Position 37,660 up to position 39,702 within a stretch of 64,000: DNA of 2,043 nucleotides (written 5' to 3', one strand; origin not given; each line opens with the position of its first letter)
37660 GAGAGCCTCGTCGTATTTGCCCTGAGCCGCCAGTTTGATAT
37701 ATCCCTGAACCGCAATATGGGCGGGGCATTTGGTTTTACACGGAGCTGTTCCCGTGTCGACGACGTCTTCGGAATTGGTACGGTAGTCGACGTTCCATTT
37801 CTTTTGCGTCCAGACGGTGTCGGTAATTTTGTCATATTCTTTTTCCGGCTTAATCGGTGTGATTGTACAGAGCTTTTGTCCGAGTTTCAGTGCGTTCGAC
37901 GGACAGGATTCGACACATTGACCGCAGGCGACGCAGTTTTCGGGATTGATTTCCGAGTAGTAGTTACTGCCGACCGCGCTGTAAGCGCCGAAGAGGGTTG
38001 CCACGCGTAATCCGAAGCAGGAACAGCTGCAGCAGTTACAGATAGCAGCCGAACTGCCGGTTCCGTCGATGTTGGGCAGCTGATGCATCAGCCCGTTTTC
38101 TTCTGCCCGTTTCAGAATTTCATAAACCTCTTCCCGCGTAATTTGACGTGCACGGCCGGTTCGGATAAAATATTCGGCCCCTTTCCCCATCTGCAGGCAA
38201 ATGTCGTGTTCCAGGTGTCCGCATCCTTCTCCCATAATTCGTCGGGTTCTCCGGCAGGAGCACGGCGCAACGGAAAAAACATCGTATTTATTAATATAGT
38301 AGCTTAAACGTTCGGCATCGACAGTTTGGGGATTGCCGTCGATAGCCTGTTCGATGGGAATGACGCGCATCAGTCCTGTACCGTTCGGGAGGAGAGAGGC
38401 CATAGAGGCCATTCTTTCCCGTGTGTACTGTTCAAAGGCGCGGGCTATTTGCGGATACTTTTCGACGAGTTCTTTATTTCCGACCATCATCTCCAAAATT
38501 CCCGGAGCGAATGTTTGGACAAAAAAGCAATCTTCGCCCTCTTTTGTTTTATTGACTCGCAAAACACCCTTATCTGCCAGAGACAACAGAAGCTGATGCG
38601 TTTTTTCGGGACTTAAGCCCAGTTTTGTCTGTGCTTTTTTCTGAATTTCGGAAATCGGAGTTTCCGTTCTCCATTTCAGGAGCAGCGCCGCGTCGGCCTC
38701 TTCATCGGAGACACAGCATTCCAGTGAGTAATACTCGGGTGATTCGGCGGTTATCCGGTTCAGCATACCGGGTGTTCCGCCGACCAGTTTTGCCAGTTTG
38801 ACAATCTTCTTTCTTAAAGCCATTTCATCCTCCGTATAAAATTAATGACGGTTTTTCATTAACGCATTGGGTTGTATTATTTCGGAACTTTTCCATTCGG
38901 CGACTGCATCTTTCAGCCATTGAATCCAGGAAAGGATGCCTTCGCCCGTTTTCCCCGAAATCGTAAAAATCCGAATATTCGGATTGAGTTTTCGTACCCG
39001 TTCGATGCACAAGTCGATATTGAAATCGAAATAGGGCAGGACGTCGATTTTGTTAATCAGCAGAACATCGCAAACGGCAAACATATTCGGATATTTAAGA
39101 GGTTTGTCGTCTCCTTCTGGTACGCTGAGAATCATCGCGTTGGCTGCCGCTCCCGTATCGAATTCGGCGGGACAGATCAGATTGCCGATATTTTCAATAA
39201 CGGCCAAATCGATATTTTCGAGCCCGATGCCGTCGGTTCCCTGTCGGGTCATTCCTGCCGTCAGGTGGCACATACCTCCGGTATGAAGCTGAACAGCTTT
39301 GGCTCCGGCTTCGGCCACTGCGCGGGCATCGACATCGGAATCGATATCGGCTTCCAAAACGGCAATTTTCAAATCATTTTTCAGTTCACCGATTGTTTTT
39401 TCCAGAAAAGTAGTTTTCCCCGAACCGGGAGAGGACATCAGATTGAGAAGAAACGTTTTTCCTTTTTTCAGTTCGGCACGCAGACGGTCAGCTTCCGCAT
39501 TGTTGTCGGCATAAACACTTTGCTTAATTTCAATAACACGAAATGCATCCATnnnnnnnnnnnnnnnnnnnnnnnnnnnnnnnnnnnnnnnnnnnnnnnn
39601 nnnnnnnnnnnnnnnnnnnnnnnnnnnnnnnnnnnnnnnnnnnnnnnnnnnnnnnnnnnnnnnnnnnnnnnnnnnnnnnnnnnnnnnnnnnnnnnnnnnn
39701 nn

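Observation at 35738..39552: hypA and hypB nickel chaperones flank an 898-aa multi-[4Fe-4S] GltD-like flavoprotein instead of hydrogenase structural genes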

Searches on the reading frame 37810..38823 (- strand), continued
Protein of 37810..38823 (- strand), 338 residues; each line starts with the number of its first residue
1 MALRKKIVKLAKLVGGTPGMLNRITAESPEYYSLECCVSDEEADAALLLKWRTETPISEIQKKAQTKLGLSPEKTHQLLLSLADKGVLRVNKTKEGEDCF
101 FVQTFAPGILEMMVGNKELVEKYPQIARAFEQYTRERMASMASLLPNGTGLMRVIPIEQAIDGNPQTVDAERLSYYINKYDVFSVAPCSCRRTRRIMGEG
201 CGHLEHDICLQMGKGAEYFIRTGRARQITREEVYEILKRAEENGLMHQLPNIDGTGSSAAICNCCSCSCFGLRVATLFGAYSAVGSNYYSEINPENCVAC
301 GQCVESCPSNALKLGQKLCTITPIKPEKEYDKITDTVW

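Call 58: find_encoding_contigs(protein=P0272, flank=6000, max_places=2)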
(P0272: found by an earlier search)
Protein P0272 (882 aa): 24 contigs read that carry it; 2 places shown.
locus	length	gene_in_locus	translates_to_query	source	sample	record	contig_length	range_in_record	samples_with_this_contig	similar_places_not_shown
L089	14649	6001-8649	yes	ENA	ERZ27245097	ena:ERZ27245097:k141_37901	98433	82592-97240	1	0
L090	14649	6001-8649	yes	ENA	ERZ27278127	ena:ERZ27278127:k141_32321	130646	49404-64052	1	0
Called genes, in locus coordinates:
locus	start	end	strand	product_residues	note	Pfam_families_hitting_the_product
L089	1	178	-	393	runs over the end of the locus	PF14270:DUF4358, PF13472:Lipase_GDSL_2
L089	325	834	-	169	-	PF03266:NTPase_1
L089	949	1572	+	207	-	PF04961:FTCD_C (weak)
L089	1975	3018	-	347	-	PF02558:ApbA, PF08546:ApbA_C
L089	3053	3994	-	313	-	PF02558:ApbA, PF08546:ApbA_C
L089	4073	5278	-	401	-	-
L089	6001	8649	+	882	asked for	PF00037:Fer4 (weak), PF14691:Fer4_20, PF01946:Thi4, PF01266:DAO, PF07992:Pyr_redox_2, PF13450:NAD_binding_8, PF13738:Pyr_redox_3 (weak), PF00070:Pyr_redox, +4 more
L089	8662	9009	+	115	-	PF01155:HypA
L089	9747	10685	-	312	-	PF03547:Mem_trans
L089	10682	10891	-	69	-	PF05979:DUF896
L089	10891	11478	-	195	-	PF12917:YfbR-like, PF13023:HD_3, PF01966:HD (weak)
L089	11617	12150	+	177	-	-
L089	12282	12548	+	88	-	PF00312:Ribosomal_S15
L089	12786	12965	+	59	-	-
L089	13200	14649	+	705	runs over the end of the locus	PF01138:RNase_PH, PF03725:RNase_PH_C (weak), PF03726:PNPase (weak), PF01138:RNase_PH, PF00013:KH_1, PF00575:S1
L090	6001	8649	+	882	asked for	PF00037:Fer4 (weak), PF14691:Fer4_20, PF01946:Thi4, PF01266:DAO, PF07992:Pyr_redox_2, PF13450:NAD_binding_8, PF13738:Pyr_redox_3 (weak), PF00070:Pyr_redox, +4 more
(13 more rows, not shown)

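Call 59: find_encoding_contigs(protein=P0309, flank=6000, max_places=2)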
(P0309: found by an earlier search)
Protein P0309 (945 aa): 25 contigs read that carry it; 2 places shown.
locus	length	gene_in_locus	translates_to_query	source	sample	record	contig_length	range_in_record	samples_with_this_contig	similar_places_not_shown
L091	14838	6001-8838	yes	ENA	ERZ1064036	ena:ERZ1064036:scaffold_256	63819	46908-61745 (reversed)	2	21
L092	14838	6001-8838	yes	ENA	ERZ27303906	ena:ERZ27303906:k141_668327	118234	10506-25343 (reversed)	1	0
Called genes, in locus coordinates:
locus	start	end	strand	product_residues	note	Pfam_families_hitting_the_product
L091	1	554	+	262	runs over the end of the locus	-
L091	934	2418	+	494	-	PF02446:Glyco_hydro_77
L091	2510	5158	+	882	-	PF01326:PPDK_N, PF00391:PEP-utilizers, PF02896:PEP-utilizers_C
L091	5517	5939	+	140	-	-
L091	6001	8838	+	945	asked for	PF00037:Fer4 (weak), PF12837:Fer4_6 (weak), PF13237:Fer4_10 (faint), PF14691:Fer4_20, PF07992:Pyr_redox_2, PF13450:NAD_binding_8, PF13738:Pyr_redox_3, PF00037:Fer4 (weak), +4 more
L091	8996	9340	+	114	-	PF01155:HypA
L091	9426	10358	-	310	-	PF00291:PALP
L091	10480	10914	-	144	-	PF02082:Rrf2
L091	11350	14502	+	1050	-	PF00133:tRNA-synt_1, PF09334:tRNA-synt_1g, PF08264:Anticodon_1, PF19302:DUF5915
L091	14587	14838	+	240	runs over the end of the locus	PF13489:Methyltransf_23, PF00398:RrnaAD (weak), PF01209:Ubie_methyltran, PF13847:Methyltransf_31, PF08241:Methyltransf_11, PF08242:Methyltransf_12, PF13649:Methyltransf_25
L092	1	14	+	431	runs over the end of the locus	PF00512:HisKA, PF02518:HATPase_c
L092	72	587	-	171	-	PF01161:PBP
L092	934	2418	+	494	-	PF02446:Glyco_hydro_77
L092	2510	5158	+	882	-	PF01326:PPDK_N, PF00391:PEP-utilizers, PF02896:PEP-utilizers_C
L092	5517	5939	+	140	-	-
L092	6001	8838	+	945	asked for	PF00037:Fer4 (weak), PF12837:Fer4_6 (weak), PF13237:Fer4_10 (faint), PF14691:Fer4_20, PF07992:Pyr_redox_2, PF13450:NAD_binding_8, PF13738:Pyr_redox_3, PF00037:Fer4 (weak), +4 more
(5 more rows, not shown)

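Call 65: search_protein_families(library=ncbifam, proteins=[L066:13011-13775:+, L028:13173-13925:+, L032:17655-18452:-], max_evalue=0.00001)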
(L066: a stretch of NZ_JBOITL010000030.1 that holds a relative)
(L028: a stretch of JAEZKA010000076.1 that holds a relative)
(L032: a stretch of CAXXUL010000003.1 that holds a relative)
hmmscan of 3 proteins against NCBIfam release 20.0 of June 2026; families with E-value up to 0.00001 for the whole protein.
L066:13011-13775:+ (255 aa): 10 families
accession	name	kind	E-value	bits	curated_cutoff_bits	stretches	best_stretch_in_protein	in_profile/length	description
TIGR01969.1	minD_arch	subfamily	8.9e-13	48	201.75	1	122-239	97-217/251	cell division ATPase MinD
TIGR01968.1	minD_bact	equivalog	2.6e-09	36.8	212.9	1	7-235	2-220/261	septum site-determining protein MinD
TIGR00345.1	GET3_arsA_TRC40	subfamily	1.3e-08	34.8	135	1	11-94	2-84/299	TRC40/GET3/ArsA family transport-energizing ATPase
NF041546.1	ParA_partition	equivalog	1.6e-08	34.4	180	0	10-52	3-44/203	ParA family partition ATPase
TIGR03815.1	CpaE_hom_Actino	equivalog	2.5e-07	30.1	154.45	1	4-231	109-320/340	septum site-determining protein Ssd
NF047398.1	AAA_KGGVGR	domain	4.1e-07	30.5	90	0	13-161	10-169/190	KGGVGR-motif variant AAA ATPase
NF041283.1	PrgP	equivalog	2.2e-06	27.2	400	1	8-155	5-145/297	ParA superfamily DNA segregation protein PrgP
TIGR04291.1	arsen_driv_ArsA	equivalog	4.3e-06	25.7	650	1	7-66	4-61/565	arsenical pump-driving ATPase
TIGR03371.1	cellulose_yhjQ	equivalog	5.7e-06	26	157.85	0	7-61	2-55/246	cellulose biosynthesis protein BcsQ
NF053621.1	ATPseBagBMYCTU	equivalog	6.6e-06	25.4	521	1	2-98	8-96/371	ATPase BagB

L028:13173-13925:+ (251 aa): 8 families
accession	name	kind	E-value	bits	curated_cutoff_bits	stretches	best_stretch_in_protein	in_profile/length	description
TIGR01969.1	minD_arch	subfamily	8.7e-13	48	201.75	1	118-236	97-218/251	cell division ATPase MinD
TIGR01968.1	minD_bact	equivalog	5.6e-10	39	212.9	1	3-230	2-219/261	septum site-determining protein MinD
NF041546.1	ParA_partition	equivalog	1.2e-08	34.7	180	0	6-91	3-84/203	ParA family partition ATPase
TIGR00345.1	GET3_arsA_TRC40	subfamily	2.4e-08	33.9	135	1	7-136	2-132/299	TRC40/GET3/ArsA family transport-energizing ATPase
NF041283.1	PrgP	equivalog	8e-08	31.9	400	1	4-151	5-145/297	ParA superfamily DNA segregation protein PrgP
NF047398.1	AAA_KGGVGR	domain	1.3e-06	28.9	90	0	9-157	10-169/190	KGGVGR-motif variant AAA ATPase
TIGR03815.1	CpaE_hom_Actino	equivalog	2e-06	27.2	154.45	1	3-243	112-335/340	septum site-determining protein Ssd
TIGR03371.1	cellulose_yhjQ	equivalog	6.4e-06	25.8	157.85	0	3-56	2-54/246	cellulose biosynthesis protein BcsQ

L032:17655-18452:- (266 aa): 12 families
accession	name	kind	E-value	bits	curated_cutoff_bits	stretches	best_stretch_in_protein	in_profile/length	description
TIGR01969.1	minD_arch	subfamily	6.9e-11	41.8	201.75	0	19-68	3-51/251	cell division ATPase MinD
TIGR01968.1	minD_bact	equivalog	1.8e-10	40.6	212.9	1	19-176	4-143/261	septum site-determining protein MinD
TIGR00345.1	GET3_arsA_TRC40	subfamily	1.4e-09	37.9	135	1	22-151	2-132/299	TRC40/GET3/ArsA family transport-energizing ATPase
NF041546.1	ParA_partition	equivalog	2.5e-09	37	180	0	20-62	2-43/203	ParA family partition ATPase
NF047398.1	AAA_KGGVGR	domain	3.8e-08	33.9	90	1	24-180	10-181/190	KGGVGR-motif variant AAA ATPase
NF010443.0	PRK13869.1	subfamily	5e-07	28.8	446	1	18-153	122-260/405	plasmid-partitioning protein RepA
TIGR01281.1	DPOR_bchL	equivalog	6.7e-07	28.9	345.15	0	18-76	1-61/268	ferredoxin:protochlorophyllide reductase (ATP-dependent) iron-sulfur ATP-binding protein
TIGR03371.1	cellulose_yhjQ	equivalog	9.1e-07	28.6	157.85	1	19-69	3-52/246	cellulose biosynthesis protein BcsQ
NF053621.1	ATPseBagBMYCTU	equivalog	1.1e-06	28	521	1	13-84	8-74/371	ATPase BagB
TIGR03453.1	partition_RepA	equivalog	1.7e-06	27.1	348.45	1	18-153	105-243/387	plasmid partitioning protein RepA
TIGR04291.1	arsen_driv_ArsA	equivalog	3e-06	26.3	650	1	12-66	315-367/565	arsenical pump-driving ATPase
NF041417.1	ArsA_halo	exception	5.2e-06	25.4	800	0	17-77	12-70/617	arsenical pump-driving ATPase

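Call 66: search_solved_structures(query=L066:13011-13775:+, max_evalue=0.00001)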
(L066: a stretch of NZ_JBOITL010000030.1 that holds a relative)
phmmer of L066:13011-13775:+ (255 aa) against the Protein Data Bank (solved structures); distinct sequences matched with E-value up to 0.00001: 10.
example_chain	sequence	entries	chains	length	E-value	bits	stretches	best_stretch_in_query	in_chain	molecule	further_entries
3kje_A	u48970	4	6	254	2.1e-12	50.2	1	9-233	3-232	CO dehydrogenase/acetyl-CoA synthase complex, accessory protein CooC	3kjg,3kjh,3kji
6non_A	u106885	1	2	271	1.8e-07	34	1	9-198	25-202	Cobyrinic acid ac-diamide synthase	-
6noo_A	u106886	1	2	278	1.9e-07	33.9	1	9-198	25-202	Maintenance of carboxysome positioning A protein, MCDA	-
1f48_A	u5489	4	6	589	2.8e-07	33.4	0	9-63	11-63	ARSENITE-TRANSLOCATING ATPASE | ARSENICAL PUMP-DRIVING ATPASE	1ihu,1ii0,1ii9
5zme_A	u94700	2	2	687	4.9e-07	32.6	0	4-58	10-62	ATPase ARSA1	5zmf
9nbl_A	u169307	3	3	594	6.5e-07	32.2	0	8-64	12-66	Arsenite transporter ATPase-like protein,arsA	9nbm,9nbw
1ion_A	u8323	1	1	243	1.1e-06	31.4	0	123-227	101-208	PROBABLE CELL DIVISION INHIBITOR MIND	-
6nop_B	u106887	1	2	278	2.5e-06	30.3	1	9-198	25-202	Cobyrinic acid ac-diamide synthase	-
1g3q_A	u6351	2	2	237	5.2e-06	29.3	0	123-228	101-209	CELL DIVISION INHIBITOR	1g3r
9nbo_A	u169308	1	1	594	7.7e-06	28.7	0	8-64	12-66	Arsenite transporter ATPase-like protein,arsA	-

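Call 70: find_encoding_contigs(protein=P0198, flank=5000, max_places=3)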
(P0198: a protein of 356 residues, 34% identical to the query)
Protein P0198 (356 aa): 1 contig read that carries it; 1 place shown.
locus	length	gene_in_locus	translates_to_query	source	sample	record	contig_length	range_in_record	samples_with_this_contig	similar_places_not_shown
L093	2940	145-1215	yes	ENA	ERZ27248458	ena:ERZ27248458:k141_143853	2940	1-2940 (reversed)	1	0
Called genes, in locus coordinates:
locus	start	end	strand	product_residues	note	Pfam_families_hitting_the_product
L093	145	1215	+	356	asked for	PF12837:Fer4_6 (faint), PF00037:Fer4 (weak), PF13237:Fer4_10 (weak), PF12838:Fer4_7 (weak), PF13187:Fer4_9 (weak), PF25160:LdpA_Fe-S-bd (weak), PF00037:Fer4, PF14697:Fer4_21 (weak), +2 more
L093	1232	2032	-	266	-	PF01022:HTH_5 (weak), PF12840:HTH_20 (weak)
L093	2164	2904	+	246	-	PF02596:DUF169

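Call 71: find_encoding_contigs(protein=P0213, flank=5000, max_places=3)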
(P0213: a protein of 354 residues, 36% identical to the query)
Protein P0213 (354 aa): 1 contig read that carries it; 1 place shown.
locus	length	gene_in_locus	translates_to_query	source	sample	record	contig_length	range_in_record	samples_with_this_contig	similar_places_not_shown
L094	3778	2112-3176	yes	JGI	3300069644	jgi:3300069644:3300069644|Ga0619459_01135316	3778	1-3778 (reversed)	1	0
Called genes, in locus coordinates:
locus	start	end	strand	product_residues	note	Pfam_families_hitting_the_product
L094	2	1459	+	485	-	?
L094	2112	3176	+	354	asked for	PF14697:Fer4_21 (faint), PF00037:Fer4 (weak), PF12837:Fer4_6 (faint), PF12838:Fer4_7, PF13237:Fer4_10 (weak), PF13187:Fer4_9 (weak), PF25160:LdpA_Fe-S-bd (weak)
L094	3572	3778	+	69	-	?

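Call 72: find_encoding_contigs(protein=P0264, flank=5000, max_places=3)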
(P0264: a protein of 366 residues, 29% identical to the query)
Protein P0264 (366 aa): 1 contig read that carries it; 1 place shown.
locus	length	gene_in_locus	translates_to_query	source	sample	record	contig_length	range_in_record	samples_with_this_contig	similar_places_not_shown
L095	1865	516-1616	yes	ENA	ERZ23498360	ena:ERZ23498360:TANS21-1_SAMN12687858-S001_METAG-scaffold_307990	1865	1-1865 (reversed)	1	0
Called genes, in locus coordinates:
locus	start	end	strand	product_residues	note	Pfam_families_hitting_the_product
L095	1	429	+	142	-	?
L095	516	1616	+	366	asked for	PF12797:Fer4_2 (faint), PF12838:Fer4_7 (faint), PF00037:Fer4, PF12837:Fer4_6 (faint), PF13237:Fer4_10, PF13187:Fer4_9 (weak)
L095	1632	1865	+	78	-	?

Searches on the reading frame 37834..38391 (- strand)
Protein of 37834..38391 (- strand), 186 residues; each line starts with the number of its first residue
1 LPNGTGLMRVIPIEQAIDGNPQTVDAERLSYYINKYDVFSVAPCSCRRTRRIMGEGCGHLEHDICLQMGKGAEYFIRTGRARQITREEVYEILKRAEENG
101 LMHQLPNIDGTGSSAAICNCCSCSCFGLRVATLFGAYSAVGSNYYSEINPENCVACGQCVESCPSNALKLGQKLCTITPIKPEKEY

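Call 61: predict_structure(alignment_id=A3)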
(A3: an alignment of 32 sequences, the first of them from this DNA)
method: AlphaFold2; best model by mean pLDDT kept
length: 186 residues; sequences in the alignment: 32
mean_pLDDT: 78.9   pTM: 0.75
mean pLDDT of the five models: 78.9, 78.7, 77.8, 73.9, 70.8
residues with pLDDT >= 90: 61; 70-90: 79; 50-70: 31; < 50: 15
segments of 3 or more residues with pLDDT < 50: 173-186
pLDDT, mean of each block of 10 residues (from residue 1): 65 71 80 93 92 86 91 95 97 90 76 77 87 81 73 81 69 41 37
secondary structure, 60 per line:
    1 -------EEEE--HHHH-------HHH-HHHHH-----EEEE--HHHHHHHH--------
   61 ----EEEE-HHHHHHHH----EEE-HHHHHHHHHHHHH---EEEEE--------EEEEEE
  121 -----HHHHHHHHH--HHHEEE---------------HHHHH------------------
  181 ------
elements in order: E8-11 H14-17 H29-33 E39-42 H45-52 E65-68 H70-77 E82-84 H86-98 E102-106 E115-120 H126-134 E140-142 H158-162

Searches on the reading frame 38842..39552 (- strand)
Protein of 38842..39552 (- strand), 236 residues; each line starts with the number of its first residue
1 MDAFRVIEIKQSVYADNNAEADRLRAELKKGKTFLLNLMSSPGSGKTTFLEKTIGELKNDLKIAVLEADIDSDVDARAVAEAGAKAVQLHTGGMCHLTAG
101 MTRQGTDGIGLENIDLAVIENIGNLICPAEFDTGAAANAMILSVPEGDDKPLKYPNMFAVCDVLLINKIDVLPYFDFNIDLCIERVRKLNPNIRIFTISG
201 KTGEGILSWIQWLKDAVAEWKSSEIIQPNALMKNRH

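Call 3: search_protein_families(library=pfam, proteins=[window:38842-39552:-], max_evalue=0.01)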
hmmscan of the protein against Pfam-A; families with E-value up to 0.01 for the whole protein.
window:38842-39552:- (236 aa): 3 families
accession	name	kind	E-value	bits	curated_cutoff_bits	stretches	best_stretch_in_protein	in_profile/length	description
PF02492.25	cobW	-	1.2e-22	80.8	20.7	1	38-196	5-179/180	CobW/HypB/UreG, nucleotide-binding domain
PF03308.22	MeaB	-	1.7e-05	24.4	23.1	1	7-206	5-224/273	Methylmalonyl Co-A mutase-associated GTPase MeaB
PF03205.20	MobB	-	9.6e-05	22.7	26.6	1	36-101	2-74/133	Molybdopterin guanine dinucleotide synthesis protein B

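Call 4: search_protein_families(library=ncbifam, proteins=[window:38842-39552:-], max_evalue=0.01)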
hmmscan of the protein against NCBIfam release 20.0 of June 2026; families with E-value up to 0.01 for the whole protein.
window:38842-39552:- (236 aa): 7 families
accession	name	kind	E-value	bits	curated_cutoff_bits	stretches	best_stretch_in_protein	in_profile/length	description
TIGR00073.1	hypB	equivalog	4.8e-73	245.2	121.2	1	7-217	4-214/217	hydrogenase nickel incorporation protein HypB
NF007775.0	PRK10463.1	equivalog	4.2e-70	236.4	385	1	5-215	76-286/290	hydrogenase nickel incorporation protein HypB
TIGR00101.1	ureG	equivalog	3.6e-10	40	204.2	1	42-214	10-192/199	urease accessory protein UreG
TIGR00750.1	lao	equivalog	0.00025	20.3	240.75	1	29-170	30-183/300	methylmalonyl Co-A mutase-associated GTPase MeaB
NF038288.1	chaper_GTP_ZigA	equivalog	0.00036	19.5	600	0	43-85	11-53/390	zinc metallochaperone GTPase ZigA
TIGR00176.1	mobB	equivalog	0.0066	16.5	76.2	0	38-95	4-68/155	molybdopterin-guanine dinucleotide biosynthesis protein B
NF011056.0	PRK14489.1-1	equivalog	0.0077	15.4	379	1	18-94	186-271/363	bifunctional molybdenum cofactor guanylyltransferase MobA/molybdopterin-guanine dinucleotide biosynthesis adaptor protein MobB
